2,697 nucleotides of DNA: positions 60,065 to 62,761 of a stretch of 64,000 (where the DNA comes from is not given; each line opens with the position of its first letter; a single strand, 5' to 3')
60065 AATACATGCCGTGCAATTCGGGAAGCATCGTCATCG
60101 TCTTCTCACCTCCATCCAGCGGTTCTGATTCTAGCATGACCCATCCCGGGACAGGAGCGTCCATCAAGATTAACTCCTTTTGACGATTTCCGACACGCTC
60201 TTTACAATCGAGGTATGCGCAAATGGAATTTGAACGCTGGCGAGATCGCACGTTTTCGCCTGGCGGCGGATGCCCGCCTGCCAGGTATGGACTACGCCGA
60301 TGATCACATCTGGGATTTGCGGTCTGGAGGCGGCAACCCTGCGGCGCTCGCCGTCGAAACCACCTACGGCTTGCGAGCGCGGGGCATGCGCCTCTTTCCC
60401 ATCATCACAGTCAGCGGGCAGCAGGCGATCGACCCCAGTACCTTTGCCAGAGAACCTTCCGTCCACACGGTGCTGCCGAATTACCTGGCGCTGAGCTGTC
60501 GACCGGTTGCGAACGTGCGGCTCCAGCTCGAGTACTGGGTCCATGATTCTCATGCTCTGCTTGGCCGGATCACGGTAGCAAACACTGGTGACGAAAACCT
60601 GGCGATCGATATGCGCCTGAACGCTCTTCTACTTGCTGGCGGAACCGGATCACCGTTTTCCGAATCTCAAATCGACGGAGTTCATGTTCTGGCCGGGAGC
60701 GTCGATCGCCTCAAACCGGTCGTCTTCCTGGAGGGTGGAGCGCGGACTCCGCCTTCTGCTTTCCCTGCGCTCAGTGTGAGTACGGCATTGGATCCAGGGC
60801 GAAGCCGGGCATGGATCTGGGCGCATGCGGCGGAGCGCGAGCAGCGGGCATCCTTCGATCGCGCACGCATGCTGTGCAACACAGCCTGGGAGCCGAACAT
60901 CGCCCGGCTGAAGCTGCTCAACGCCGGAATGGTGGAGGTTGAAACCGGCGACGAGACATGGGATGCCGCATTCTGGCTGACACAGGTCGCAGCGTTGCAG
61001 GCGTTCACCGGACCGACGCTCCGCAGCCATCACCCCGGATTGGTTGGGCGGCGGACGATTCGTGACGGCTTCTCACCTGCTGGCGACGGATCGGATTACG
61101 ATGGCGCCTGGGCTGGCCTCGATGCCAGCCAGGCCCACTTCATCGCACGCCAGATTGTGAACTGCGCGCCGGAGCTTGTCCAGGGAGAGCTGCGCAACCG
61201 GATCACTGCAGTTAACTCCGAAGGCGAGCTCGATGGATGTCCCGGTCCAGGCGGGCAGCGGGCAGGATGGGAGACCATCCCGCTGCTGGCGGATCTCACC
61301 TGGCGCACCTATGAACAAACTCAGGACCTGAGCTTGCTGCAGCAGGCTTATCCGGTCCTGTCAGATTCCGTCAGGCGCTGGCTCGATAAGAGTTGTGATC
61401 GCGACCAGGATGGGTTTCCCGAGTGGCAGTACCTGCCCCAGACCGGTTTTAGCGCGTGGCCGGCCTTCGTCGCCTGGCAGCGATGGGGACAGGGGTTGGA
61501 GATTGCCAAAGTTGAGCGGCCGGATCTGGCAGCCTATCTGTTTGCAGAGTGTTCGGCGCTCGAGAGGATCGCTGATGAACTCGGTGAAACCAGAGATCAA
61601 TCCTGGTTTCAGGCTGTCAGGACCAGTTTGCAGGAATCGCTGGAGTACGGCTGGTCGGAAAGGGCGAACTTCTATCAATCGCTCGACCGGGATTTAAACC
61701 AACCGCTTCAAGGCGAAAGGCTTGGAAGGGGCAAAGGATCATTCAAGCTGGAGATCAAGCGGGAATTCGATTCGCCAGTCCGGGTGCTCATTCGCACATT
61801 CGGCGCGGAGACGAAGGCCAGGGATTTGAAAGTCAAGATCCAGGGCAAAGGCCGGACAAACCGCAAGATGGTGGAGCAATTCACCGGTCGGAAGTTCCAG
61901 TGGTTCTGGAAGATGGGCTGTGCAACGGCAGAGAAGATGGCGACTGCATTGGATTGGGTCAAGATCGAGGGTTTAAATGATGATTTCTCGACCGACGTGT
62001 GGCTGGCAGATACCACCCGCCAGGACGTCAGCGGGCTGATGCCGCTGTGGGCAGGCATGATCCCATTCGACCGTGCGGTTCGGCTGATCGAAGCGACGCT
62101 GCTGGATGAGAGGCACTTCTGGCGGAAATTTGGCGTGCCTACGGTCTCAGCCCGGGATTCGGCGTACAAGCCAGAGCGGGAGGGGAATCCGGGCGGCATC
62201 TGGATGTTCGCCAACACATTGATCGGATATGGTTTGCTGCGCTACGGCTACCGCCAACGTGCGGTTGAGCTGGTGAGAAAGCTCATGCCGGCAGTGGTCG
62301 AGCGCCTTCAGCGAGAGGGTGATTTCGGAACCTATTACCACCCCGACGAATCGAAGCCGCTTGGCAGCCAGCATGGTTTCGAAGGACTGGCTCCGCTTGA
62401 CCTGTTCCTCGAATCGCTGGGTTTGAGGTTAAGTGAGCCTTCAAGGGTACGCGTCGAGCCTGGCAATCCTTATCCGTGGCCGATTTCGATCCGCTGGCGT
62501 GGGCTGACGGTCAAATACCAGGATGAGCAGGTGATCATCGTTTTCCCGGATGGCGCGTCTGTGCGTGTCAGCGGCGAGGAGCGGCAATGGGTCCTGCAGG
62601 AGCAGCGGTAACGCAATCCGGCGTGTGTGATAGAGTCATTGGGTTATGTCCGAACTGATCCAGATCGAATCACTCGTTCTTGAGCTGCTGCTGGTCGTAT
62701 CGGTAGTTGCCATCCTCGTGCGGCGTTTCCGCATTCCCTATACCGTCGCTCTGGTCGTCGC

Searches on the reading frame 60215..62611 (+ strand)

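Call 32: search_protein_families(library=pfam, proteins=[window:60215-62611:+])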
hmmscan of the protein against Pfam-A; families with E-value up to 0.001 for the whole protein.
window:60215-62611:+ (798 aa): 2 families
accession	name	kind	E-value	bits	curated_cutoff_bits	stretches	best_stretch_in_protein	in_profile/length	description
PF22422.2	MGH1-like_GH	-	1.1e-29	104.6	27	2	600-720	236-352/356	Mannosylglycerate hydrolase MGH1-like glycoside hydrolase domain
PF17389.8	Bac_rhamnosid6H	-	0.00017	21.5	24.5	1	345-477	92-210/339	Bacterial alpha-L-rhamnosidase 6 hairpin glycosidase domain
